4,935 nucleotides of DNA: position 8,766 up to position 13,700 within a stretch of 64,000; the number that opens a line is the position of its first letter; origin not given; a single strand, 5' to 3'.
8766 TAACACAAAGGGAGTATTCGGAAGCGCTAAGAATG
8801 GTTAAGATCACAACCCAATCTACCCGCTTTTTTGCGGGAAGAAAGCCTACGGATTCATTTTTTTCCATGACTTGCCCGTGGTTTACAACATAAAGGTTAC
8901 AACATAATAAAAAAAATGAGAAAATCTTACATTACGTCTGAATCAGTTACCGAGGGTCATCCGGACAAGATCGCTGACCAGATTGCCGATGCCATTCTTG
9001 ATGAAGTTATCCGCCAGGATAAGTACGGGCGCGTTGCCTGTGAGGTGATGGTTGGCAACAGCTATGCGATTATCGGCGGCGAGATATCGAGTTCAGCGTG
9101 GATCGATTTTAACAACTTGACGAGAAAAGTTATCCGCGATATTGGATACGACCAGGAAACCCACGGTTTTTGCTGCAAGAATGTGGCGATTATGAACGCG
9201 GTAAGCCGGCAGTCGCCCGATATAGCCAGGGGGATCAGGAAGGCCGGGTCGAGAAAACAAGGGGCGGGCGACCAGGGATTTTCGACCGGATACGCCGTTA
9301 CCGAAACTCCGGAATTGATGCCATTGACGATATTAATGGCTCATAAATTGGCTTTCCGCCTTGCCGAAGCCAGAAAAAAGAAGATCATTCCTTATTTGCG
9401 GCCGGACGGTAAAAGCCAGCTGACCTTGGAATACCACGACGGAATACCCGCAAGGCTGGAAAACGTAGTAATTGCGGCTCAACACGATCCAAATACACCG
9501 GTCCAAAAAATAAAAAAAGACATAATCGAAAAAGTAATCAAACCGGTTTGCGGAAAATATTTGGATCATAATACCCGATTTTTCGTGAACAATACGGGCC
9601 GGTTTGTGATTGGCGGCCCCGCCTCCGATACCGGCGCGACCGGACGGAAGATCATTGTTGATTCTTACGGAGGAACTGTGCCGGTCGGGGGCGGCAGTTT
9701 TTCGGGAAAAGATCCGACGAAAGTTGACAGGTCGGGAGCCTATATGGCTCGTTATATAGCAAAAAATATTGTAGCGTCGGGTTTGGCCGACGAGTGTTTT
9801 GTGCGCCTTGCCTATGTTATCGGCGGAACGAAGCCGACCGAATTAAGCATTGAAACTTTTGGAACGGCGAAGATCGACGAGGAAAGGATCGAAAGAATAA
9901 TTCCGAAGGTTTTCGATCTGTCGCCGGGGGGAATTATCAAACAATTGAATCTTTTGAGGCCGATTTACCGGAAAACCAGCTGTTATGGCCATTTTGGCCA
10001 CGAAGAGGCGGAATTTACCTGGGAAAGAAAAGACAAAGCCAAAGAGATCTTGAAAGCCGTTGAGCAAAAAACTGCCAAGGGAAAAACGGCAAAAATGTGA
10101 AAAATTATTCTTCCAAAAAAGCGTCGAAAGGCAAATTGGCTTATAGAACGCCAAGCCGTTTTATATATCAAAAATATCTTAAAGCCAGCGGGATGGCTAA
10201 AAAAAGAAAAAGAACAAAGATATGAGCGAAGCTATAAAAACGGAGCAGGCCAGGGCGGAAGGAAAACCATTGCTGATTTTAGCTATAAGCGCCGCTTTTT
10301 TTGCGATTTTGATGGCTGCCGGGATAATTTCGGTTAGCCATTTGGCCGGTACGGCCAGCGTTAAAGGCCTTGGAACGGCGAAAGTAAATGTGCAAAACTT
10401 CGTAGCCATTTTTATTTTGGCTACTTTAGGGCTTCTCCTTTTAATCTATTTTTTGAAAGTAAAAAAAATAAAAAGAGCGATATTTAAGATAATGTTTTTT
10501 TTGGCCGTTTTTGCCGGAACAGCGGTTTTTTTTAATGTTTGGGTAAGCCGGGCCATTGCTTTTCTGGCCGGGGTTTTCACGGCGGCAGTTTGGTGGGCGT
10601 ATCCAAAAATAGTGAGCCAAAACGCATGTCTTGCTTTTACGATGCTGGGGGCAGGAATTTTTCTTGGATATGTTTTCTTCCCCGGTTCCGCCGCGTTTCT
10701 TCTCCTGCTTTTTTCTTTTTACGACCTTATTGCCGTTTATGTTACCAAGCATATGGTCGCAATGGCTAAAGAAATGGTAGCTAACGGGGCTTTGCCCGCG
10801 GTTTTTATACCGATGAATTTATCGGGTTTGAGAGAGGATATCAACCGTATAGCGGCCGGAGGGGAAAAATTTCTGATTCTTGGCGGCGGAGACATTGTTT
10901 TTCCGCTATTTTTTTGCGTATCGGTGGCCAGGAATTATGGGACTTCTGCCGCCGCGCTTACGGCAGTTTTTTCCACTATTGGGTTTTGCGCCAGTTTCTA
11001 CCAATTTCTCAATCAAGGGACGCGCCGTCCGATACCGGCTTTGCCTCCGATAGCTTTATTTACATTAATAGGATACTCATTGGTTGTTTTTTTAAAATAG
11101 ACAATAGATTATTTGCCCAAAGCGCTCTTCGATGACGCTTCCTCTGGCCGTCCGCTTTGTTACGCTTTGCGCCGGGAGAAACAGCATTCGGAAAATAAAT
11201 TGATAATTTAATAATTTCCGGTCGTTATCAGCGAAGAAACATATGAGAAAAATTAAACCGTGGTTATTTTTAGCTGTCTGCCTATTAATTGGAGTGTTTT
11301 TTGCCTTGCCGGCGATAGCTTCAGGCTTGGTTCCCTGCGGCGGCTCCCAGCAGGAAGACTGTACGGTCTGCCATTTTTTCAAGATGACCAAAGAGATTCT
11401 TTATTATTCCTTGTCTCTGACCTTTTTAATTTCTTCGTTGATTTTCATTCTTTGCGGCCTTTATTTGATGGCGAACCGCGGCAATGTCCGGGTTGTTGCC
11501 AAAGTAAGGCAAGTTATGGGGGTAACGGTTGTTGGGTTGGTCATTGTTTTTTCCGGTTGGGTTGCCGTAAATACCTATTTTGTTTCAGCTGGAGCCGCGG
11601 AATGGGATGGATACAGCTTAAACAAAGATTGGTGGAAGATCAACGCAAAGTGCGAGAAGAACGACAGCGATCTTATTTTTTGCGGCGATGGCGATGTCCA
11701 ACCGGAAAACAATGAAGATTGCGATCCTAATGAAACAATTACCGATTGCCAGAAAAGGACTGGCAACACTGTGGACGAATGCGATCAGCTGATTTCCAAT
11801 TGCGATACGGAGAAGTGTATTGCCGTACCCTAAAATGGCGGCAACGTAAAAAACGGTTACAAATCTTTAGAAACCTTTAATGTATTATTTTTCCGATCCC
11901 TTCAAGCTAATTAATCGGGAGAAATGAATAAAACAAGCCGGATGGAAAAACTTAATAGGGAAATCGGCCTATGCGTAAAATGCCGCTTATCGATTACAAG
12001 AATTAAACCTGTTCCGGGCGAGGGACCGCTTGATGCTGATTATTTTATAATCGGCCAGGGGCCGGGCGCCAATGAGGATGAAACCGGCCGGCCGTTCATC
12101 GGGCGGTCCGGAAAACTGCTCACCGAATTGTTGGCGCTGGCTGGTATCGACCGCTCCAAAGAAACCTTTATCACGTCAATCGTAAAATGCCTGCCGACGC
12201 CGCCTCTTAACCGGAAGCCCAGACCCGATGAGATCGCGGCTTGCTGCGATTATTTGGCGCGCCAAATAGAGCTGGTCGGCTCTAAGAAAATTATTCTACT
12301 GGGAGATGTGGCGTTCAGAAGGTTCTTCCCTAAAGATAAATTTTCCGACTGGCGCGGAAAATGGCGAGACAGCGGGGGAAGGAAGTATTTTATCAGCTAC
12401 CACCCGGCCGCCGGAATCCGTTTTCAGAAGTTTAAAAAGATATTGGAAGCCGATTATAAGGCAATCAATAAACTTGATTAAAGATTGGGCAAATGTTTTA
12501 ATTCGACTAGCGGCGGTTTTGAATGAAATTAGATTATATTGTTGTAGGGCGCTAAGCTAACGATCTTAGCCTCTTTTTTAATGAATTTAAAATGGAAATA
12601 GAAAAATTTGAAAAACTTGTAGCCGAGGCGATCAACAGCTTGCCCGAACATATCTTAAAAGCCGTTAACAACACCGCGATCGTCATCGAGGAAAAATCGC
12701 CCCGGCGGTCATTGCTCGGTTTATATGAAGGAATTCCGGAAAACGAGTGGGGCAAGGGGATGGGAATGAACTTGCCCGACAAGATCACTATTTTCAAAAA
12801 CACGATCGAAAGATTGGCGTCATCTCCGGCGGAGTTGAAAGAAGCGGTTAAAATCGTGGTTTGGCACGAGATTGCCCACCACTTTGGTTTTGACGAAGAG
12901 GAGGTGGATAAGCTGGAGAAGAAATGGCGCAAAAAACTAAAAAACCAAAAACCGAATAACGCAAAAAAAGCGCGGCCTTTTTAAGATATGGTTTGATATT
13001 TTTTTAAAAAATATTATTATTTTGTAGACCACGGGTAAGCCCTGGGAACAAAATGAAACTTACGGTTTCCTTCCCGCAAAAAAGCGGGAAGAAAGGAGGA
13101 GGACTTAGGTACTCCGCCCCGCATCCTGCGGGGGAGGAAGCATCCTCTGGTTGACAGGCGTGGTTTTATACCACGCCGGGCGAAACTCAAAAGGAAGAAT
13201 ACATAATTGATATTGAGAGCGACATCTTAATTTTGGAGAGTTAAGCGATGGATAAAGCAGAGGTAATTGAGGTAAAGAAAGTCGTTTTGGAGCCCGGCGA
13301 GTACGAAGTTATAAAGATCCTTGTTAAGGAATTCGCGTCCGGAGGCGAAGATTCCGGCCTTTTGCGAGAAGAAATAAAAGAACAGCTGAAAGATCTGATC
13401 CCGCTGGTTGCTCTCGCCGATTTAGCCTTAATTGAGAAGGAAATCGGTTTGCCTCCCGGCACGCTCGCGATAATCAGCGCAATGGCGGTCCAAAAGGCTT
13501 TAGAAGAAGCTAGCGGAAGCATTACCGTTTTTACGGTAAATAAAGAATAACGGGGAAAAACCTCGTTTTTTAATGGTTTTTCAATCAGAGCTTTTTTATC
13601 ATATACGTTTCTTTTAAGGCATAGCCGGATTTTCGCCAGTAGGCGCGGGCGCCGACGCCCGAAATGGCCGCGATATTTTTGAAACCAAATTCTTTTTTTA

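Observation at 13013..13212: Unclassified structured RNA-like element present in four copies on both strands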

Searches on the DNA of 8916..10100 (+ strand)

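Call 100: search_rna_families(source=L022, start=3650, end=6150, threshold=evalue, max_evalue=5)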
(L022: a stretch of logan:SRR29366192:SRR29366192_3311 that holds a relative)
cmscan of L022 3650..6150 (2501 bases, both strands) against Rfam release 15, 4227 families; matches with E-value up to 5: 13.
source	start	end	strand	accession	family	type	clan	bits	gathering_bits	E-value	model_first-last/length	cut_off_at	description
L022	5245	5294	+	RF03743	MIR7696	Gene; miRNA;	-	22.8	83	0.36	1-88/88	no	MIR7696 microRNA precursor family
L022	5239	5295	+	RF00727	bantam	Gene; miRNA;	CL00091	22.5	61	0.38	1-82/82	no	bantam microRNA precursor family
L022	5247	5294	+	RF03918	mir-4922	Gene; miRNA;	-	20.7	82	2.3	1-65/65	no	mir-4922 microRNA precursor family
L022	4033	4095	-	RF00452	MIR172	Gene; miRNA;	-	20.4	70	0.37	1-114/114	no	mir-172 microRNA precursor family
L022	5241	5297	+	RF04157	MIR9486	Gene; miRNA;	-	20.3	100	0.74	1-119/119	no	MIR9486 microRNA precursor family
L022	6110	6134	-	RF01328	CRISPR-DR17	Gene; CRISPR;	CL00014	20.2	42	1.9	1-25/25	no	CRISPR RNA direct repeat element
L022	5241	5298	-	RF04157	MIR9486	Gene; miRNA;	-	18.6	100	2.2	19-102/119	no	MIR9486 microRNA precursor family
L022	4757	4809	+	RF01809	symR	Gene; antitoxin;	-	18.3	61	3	1-77/77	no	SymR antitoxin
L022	5246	5293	-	RF03590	mir-2009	Gene; miRNA;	-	18.2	90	1.8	19-65/83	no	mir-2009 microRNA precursor family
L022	5075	5116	-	RF00651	mir-221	Gene; miRNA;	-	17.9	46.6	0.97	1-84/84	no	mir-221 microRNA precursor family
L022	4563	4612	+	RF02702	AgvB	Gene; sRNA;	-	17.9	56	3.4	1-62/62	no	Anti GcvB sRNA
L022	5245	5294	+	RF03590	mir-2009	Gene; miRNA;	-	17.7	90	2.5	16-68/83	no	mir-2009 microRNA precursor family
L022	5080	5160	+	RF01880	Xist_exon1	Gene; lncRNA;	-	14.5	50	0.83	1-85/85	no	X-chromosome inactivation gene exon 1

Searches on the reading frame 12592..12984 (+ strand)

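Call 11: search_protein_families(library=pfam, proteins=[window:12592-12984:+], max_evalue=0.01)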
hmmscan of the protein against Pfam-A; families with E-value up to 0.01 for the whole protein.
window:12592-12984:+ (130 aa): 1 family
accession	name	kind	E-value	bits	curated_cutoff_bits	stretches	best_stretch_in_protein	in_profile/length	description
PF06262.17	Zincin_1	-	4.5e-21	75.1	22.4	1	36-108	23-95/97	Zincin-like metallopeptidase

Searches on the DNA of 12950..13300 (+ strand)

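Call 12: search_rna_families(source=window, start=12950, end=13300, threshold=evalue, max_evalue=10, show_alignments=3)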
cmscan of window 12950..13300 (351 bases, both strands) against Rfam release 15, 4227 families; matches with E-value up to 10: 5.
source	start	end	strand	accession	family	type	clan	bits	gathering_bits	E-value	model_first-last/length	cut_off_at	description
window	13089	13132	+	RF01690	Bacillaceae-1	Gene; sRNA;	-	22.5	35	0.051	1-67/67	no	Bacillaceae-1 RNA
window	12995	13091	+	RF02740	Fwd6_3p_UTR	Cis-reg;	-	17.8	79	4.9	1-116/116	no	Soft rot Enterobacteriaceae Fwd 6 3'UTR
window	12963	13017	-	RF02057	STnc40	Gene; sRNA;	-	16.9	45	2.3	1-70/70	no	Salmonella enterica sRNA STnc40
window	13052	13148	+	RF03082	dinG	Gene; sRNA;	-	13.1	46.9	9.5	1-87/87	no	dinG RNA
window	12950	13018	-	RF01669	P14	Gene; sRNA;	-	11.4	45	9.8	1-93/146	3'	Pseudomonas sRNA P14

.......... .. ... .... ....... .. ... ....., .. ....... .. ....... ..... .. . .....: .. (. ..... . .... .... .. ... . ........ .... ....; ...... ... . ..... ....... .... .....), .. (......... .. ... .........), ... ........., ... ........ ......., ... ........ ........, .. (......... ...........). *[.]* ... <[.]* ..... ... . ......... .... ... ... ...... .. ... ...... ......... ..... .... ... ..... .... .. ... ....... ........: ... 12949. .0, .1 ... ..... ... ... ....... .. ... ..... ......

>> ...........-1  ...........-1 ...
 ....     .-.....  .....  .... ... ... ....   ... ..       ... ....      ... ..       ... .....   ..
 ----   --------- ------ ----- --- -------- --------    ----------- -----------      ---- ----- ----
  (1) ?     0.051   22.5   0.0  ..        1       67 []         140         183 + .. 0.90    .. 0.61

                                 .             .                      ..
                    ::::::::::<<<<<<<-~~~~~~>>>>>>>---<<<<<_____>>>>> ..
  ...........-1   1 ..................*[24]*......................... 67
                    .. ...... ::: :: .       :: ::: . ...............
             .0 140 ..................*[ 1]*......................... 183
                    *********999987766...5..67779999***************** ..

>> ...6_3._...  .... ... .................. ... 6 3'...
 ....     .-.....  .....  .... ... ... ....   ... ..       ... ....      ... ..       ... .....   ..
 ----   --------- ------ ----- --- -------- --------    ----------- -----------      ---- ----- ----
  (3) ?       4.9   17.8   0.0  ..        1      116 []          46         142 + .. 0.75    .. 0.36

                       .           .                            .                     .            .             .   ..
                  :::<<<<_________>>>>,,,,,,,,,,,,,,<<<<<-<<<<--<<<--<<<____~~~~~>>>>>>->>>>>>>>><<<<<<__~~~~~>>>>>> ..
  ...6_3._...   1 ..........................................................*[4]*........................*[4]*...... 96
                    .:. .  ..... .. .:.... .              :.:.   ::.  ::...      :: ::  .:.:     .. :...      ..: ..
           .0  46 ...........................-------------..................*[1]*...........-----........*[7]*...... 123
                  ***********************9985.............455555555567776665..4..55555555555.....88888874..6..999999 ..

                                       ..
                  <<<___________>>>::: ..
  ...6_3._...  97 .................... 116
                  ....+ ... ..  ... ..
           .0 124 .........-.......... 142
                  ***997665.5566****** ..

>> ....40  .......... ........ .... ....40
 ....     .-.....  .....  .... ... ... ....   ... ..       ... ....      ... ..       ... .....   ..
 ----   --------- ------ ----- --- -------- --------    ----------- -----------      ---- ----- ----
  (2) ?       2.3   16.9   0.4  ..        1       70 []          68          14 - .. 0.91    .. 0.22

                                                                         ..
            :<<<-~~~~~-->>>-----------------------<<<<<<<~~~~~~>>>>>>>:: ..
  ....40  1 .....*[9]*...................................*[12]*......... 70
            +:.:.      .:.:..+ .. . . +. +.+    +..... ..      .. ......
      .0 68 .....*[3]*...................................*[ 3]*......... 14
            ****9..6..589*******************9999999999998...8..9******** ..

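Call 89: build_rna_model(alignment_id=A8, structure=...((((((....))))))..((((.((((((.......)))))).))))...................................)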
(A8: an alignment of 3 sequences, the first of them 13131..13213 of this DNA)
Model R1 built from alignment A8 (3 sequences, 85 columns); structure: as given.
model positions 83; base pairs 16; branch points 1; effective number of sequences 1.61; information 0.684 bits per position. Calibrated on 0.2 Mb of random sequence (short: E-values are rough).
structure used (alignment columns):
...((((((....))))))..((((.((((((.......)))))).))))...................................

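Call 90: search_with_rna_model(model_id=R1, source=window, filters=off, max_evalue=10, show_alignments=6)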
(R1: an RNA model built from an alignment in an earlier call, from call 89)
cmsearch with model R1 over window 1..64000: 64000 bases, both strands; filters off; matches with E-value up to 10: 13.
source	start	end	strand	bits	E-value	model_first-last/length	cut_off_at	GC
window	36464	36546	+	104.3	2.5e-28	1-83/83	no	0.53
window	13131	13212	+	93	5.6e-25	1-83/83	no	0.48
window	11128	11205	+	15.8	0.045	1-83/83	no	0.49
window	46433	46484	-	11.8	0.73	1-83/83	no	0.4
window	36408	36487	-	11.7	0.75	1-83/83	no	0.46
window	40986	41022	+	10.3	1.9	1-83/83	no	0.38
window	35701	35788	-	10.1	2.2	1-83/83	no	0.47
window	3560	3596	+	9.9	2.6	1-83/83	no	0.19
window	18114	18143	+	9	4.8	1-83/83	no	0.37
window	9501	9531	+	8.9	5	1-83/83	no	0.23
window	4135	4156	-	8.9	5.3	1-83/83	no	0.27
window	3781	3815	+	8.4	7.2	1-83/83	no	0.2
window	45553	45583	-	8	9.6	1-83/83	no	0.29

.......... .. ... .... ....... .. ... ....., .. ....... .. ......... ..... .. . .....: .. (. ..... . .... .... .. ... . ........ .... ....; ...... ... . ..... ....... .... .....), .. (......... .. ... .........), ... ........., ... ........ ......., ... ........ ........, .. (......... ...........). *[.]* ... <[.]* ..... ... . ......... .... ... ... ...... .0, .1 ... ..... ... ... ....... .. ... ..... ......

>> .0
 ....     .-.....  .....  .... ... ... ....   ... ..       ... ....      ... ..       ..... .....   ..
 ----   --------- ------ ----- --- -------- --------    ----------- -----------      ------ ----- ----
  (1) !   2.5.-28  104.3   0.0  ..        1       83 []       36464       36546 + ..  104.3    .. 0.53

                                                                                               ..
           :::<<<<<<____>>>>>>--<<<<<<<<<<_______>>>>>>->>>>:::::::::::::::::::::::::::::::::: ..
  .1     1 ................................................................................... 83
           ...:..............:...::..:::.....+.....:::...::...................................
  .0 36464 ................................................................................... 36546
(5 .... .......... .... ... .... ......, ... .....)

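Call 91: search_with_rna_model(model_id=R1, sources=[L015, L018, L019, L022, L023, L024], filters=off, max_evalue=10, show_alignments=4)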
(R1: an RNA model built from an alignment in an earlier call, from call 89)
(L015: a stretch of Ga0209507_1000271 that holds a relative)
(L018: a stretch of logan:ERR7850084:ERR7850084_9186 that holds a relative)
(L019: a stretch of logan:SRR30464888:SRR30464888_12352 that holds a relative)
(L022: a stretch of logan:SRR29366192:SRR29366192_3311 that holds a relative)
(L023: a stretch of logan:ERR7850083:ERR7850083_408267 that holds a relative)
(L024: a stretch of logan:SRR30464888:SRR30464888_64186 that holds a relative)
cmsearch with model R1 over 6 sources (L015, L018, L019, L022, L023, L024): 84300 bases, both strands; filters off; matches with E-value up to 10: 12.
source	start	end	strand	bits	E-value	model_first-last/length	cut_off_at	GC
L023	9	91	+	102.9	8.7e-28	1-83/83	no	0.54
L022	6036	6100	+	14.2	0.18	1-83/83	no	0.38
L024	6156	6225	+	12.2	0.72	1-83/83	no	0.56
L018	5645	5681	+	12.1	0.78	1-83/83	no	0.16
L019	6174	6201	+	11.8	0.95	1-83/83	no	0.46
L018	5153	5231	+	10.8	1.8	1-83/83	no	0.43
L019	8450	8476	-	10.7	2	1-83/83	no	0.33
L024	8366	8437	-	9.9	3.3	1-83/83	no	0.61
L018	10586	10616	+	8.9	6.6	1-83/83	no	0.23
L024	10841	10863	-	8.6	8.4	1-83/83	no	0.26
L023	1373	1417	+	8.6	8.4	1-83/83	no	0.29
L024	6437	6518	-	8.4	9.3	1-83/83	no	0.55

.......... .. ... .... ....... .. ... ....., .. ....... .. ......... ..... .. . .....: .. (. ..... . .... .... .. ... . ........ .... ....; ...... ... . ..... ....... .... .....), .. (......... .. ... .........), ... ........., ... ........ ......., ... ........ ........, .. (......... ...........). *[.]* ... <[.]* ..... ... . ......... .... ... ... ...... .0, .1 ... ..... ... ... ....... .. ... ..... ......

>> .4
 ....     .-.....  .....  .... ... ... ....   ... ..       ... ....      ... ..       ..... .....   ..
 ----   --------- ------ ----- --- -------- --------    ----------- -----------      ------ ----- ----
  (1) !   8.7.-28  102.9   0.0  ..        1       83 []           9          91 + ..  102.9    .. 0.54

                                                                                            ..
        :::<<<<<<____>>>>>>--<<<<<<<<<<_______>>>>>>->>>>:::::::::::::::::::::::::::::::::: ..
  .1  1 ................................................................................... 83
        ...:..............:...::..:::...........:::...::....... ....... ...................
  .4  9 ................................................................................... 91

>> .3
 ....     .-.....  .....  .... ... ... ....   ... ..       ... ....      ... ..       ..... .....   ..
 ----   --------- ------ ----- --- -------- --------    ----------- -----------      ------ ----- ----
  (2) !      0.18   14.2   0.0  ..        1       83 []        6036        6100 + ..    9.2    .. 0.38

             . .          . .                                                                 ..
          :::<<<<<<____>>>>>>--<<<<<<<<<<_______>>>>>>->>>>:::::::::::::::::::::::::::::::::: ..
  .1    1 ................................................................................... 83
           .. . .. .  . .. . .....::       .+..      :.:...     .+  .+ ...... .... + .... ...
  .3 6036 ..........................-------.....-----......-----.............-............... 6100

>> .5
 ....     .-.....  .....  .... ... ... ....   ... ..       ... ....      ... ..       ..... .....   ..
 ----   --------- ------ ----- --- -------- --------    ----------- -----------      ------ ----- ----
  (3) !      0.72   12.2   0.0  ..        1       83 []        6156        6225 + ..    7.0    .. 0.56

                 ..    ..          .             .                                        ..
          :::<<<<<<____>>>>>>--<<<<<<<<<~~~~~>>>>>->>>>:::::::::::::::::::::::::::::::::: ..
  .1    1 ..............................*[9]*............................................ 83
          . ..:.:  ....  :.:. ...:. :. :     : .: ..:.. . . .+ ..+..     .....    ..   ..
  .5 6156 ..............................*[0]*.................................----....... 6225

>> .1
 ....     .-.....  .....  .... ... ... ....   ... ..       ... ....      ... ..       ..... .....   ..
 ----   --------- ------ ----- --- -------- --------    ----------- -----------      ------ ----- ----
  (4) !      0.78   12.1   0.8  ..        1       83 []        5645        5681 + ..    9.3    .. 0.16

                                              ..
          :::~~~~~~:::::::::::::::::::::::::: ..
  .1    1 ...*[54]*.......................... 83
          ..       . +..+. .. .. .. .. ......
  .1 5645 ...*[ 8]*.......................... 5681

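Call 92: search_with_rna_model(model_id=R1, sources=[L027, L030, L031], filters=off, max_evalue=10)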
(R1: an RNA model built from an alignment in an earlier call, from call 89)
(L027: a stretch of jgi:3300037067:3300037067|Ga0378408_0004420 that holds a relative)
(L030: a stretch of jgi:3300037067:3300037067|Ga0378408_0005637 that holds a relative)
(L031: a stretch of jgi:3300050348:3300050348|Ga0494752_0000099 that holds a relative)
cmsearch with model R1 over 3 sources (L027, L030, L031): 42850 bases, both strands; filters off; matches with E-value up to 10: 11.
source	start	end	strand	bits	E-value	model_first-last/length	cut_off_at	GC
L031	10496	10574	+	11.5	0.59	1-83/83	no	0.41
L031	9053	9149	-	10.8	0.92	1-83/83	no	0.4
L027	5831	5858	+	10.1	1.5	1-83/83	no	0.36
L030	2016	2049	+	9.3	2.6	1-83/83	no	0.15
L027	10664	10722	-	8.9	3.4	1-83/83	no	0.29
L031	7681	7721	+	8.9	3.5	1-83/83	no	0.27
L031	1663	1729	+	8.8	3.8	1-83/83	no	0.4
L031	9011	9084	+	8.4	4.8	1-83/83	no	0.38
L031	7313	7342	+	7.7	7.9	1-83/83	no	0.43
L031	16851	16866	+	7.6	8.2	1-83/83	no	0.44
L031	6213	6246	+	7.4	9.4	1-83/83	no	0.26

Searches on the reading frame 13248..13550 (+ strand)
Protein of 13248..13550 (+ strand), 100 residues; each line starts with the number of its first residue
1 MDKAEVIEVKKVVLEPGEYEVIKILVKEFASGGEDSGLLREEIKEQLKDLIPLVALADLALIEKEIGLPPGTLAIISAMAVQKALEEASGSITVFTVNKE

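Call 11: search_protein_families(library=pfam, proteins=[window:13248-13550:+], max_evalue=0.01)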
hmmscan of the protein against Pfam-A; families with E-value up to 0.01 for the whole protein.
window:13248-13550:+ (100 aa): 0 families

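Call 17: find_encoding_contigs(protein=window:13248-13550:+, flank=3000, max_places=10)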
Protein window:13248-13550:+ (100 aa): 13 contigs read that carry it; 4 places shown.
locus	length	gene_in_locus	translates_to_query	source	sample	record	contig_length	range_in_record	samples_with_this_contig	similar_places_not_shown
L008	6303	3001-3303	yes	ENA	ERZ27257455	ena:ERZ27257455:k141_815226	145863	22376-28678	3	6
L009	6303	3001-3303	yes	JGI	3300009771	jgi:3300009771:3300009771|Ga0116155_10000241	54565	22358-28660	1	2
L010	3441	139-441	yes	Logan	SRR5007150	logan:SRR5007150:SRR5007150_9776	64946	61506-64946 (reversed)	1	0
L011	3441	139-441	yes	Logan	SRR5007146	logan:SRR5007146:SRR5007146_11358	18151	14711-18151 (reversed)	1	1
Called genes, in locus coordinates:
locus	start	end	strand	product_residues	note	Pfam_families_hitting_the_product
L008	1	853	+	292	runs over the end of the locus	PF06550:SPP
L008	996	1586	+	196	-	-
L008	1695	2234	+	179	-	PF03167:UDG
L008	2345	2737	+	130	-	PF06262:Zincin_1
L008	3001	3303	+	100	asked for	-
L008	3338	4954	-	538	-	PF23613:ELP3_N (weak), PF04055:Radical_SAM, PF16199:Radical_SAM_C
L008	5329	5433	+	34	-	-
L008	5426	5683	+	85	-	PF02575:YbaB_DNA_bd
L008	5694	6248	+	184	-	PF00753:Lactamase_B, PF19583:ODP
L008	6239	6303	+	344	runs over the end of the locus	PF04055:Radical_SAM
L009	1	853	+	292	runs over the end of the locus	PF06550:SPP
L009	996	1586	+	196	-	-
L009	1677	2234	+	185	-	PF03167:UDG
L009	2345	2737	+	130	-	PF06262:Zincin_1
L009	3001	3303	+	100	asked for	-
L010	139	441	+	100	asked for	-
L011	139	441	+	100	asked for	-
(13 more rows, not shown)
